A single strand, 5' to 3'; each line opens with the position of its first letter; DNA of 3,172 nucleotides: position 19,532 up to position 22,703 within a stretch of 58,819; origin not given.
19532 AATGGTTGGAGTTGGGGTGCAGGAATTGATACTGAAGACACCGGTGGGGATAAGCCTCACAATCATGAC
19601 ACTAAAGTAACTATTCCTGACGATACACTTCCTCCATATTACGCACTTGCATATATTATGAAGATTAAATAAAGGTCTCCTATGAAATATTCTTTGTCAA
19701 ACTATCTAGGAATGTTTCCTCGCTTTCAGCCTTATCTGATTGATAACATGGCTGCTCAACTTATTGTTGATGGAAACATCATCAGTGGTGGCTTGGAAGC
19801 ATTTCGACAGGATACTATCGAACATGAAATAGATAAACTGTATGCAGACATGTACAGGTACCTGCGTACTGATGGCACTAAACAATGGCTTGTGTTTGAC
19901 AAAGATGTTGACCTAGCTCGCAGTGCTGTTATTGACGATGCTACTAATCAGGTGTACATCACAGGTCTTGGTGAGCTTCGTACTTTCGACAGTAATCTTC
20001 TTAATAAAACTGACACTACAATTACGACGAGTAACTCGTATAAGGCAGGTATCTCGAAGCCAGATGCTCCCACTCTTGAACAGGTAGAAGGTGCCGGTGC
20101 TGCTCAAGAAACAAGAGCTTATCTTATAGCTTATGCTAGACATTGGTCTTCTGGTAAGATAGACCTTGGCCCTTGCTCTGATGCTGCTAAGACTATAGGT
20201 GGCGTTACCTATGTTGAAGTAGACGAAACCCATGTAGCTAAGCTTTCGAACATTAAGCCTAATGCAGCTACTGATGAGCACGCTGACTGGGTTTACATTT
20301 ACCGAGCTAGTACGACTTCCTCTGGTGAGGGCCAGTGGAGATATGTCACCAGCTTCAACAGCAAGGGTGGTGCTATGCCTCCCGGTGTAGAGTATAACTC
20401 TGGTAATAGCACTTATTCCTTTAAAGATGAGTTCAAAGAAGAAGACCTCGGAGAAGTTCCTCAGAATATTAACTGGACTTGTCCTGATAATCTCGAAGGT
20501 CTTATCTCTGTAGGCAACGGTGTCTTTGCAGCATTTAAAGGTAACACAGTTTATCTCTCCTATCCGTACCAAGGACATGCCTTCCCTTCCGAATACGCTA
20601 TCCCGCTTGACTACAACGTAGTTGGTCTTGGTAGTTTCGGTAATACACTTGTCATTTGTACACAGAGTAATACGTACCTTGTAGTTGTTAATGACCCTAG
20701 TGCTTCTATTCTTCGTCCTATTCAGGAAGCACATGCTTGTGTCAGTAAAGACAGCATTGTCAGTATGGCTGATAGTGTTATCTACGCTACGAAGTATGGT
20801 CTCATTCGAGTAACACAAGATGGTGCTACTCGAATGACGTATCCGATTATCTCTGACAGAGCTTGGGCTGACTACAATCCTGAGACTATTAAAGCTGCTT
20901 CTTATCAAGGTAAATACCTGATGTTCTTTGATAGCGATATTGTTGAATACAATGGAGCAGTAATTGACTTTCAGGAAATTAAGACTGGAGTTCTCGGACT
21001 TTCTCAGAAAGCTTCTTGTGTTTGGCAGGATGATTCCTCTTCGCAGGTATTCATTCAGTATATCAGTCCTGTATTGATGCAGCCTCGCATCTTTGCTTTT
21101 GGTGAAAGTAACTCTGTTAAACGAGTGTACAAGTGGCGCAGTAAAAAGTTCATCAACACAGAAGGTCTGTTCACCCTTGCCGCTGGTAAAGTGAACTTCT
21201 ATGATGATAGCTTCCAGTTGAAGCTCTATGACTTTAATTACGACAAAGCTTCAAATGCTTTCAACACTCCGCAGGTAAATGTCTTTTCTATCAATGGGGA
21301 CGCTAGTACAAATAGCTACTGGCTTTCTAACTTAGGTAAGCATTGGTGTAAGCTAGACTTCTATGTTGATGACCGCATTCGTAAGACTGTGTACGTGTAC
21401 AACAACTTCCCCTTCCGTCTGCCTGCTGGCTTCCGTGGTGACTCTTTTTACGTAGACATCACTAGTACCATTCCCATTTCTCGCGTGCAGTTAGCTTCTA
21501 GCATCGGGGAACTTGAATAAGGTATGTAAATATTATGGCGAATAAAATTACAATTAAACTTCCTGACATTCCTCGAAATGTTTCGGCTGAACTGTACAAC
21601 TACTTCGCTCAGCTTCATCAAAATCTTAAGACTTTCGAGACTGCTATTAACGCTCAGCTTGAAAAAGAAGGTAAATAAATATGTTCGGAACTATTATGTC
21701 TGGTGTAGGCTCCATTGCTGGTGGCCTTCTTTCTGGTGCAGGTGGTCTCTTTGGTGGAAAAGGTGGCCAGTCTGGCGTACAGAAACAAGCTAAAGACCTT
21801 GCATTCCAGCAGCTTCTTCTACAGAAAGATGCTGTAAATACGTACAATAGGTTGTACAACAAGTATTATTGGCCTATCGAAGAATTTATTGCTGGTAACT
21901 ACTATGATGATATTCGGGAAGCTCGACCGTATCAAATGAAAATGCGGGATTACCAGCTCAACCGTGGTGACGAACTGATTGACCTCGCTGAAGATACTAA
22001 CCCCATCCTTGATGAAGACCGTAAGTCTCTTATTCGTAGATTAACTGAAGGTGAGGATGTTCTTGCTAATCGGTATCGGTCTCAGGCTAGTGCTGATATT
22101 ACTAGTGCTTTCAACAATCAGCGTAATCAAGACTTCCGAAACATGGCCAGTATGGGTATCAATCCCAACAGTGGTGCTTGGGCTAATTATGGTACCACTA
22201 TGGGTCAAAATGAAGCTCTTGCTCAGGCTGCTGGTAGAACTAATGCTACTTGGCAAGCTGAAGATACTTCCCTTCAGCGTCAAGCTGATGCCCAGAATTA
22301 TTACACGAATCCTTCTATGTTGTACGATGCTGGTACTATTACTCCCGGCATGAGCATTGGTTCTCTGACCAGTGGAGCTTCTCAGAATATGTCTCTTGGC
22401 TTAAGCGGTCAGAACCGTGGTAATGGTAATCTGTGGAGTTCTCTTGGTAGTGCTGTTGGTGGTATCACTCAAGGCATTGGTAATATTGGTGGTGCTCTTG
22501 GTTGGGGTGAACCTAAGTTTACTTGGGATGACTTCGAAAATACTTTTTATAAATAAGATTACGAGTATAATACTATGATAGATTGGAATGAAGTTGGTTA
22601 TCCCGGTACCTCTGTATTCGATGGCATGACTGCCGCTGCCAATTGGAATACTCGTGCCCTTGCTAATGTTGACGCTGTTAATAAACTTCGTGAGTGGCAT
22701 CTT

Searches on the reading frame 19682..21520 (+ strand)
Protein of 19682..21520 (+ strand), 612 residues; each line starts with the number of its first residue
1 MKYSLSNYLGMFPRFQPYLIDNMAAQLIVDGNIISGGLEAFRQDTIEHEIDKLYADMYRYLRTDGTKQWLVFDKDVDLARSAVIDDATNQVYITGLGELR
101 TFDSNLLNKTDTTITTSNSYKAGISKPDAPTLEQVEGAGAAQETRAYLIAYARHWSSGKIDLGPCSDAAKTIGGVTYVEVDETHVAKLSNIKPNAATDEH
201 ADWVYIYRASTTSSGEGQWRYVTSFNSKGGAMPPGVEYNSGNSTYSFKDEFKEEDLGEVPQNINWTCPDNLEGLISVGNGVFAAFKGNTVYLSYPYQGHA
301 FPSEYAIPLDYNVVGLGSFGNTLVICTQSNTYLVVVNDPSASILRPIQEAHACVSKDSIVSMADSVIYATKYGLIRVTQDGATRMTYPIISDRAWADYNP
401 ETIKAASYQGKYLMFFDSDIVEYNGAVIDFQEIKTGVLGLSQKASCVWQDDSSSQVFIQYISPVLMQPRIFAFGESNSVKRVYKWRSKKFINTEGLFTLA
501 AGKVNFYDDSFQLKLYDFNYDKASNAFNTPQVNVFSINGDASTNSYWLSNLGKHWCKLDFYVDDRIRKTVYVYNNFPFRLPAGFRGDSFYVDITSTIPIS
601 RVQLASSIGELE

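Call 5: search_protein_families(library=pfam, proteins=[window:19682-21517:+], max_evalue=0.1)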
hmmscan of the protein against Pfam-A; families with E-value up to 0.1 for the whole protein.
window:19682-21517:+ (612 aa): 0 families

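Call 6: search_protein_families(library=phrogs, proteins=[window:19682-21517:+], max_evalue=0.01)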
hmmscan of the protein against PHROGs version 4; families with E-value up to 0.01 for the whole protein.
window:19682-21517:+ (612 aa): 3 families
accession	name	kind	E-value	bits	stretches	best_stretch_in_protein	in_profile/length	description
phrog_511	-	head and packaging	3.1e-83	281.6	1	3-611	322-858/862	internal virion protein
phrog_17680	-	unknown function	2.1e-11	44.8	1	5-303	6-282/356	-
phrog_26027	-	unknown function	0.0001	22.9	1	364-453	3-92/201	-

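Call 37: find_encoding_contigs(protein=window:19682-21520:+, flank=10000, max_places=6)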
Protein window:19682-21520:+ (612 aa): 5 contigs read that carry it; 1 place shown.
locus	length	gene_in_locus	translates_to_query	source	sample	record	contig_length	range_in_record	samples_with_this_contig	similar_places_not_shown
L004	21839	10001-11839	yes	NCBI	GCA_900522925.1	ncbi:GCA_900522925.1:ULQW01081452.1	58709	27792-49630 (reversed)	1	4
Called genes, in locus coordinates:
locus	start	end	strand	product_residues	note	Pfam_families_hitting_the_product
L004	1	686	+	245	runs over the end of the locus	PF24175:SU10_adaptor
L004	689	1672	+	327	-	-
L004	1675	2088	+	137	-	PF23140:Gp80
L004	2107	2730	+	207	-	-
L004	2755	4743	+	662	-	PF03406:Phage_fiber_2, PF07484:Collar (faint)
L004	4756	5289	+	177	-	PF14301:DUF4376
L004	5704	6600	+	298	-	-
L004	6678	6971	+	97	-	-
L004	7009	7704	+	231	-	-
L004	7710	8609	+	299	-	-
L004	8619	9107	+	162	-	PF16778:Phage_tail_APC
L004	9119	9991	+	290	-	-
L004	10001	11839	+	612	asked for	-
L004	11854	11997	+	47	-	-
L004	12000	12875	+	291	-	-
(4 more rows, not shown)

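Call 69: search_protein_families(library=ncbifam, proteins=[window:19682-21517:+], max_evalue=0.01)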
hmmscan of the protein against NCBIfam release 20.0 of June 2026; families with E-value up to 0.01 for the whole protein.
window:19682-21517:+ (612 aa): 0 families

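Call 78: find_related_loci(query=window:19682-21517:+, collection=genome_contigs, flank=10000)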
Query window:19682-21517:+ (612 aa) in genome_contigs; peptide patterns used: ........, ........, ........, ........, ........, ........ (x = any residue, [..] = any of these).
31 stretches matched a pattern, but none encodes a relative of the query by tblastn (E <= 1e-3).

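Call 97: search_solved_structures(query=window:19682-21517:+, max_evalue=0.001)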
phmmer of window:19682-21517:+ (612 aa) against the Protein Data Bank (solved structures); distinct sequences matched with E-value up to 0.001: 1.
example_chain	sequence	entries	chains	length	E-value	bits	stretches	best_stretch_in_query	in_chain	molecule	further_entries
8jov_A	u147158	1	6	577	1.9e-35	125.4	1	222-610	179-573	Virion-associated phage protein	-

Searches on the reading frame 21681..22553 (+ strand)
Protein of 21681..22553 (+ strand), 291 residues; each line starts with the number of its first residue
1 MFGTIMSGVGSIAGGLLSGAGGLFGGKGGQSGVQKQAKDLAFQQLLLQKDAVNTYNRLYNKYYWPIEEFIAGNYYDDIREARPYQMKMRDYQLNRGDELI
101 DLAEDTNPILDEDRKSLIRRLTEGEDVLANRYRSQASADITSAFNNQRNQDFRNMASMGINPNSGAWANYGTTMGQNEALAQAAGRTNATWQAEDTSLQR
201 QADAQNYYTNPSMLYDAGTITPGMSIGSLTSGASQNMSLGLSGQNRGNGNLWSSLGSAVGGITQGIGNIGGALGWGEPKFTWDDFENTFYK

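Call 9: search_protein_families(library=phrogs, proteins=[window:21681-22553:+], max_evalue=0.001)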
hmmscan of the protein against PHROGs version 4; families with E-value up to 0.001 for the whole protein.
window:21681-22553:+ (291 aa): 1 family
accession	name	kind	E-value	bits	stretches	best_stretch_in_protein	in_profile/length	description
phrog_8003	-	head and packaging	7e-08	33.1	1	134-211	116-194/389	virion structural protein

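Call 38: search_protein_families(library=pfam, proteins=[window:21681-22553:+], max_evalue=0.01)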
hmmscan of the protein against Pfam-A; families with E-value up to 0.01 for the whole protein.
window:21681-22553:+ (291 aa): 0 families
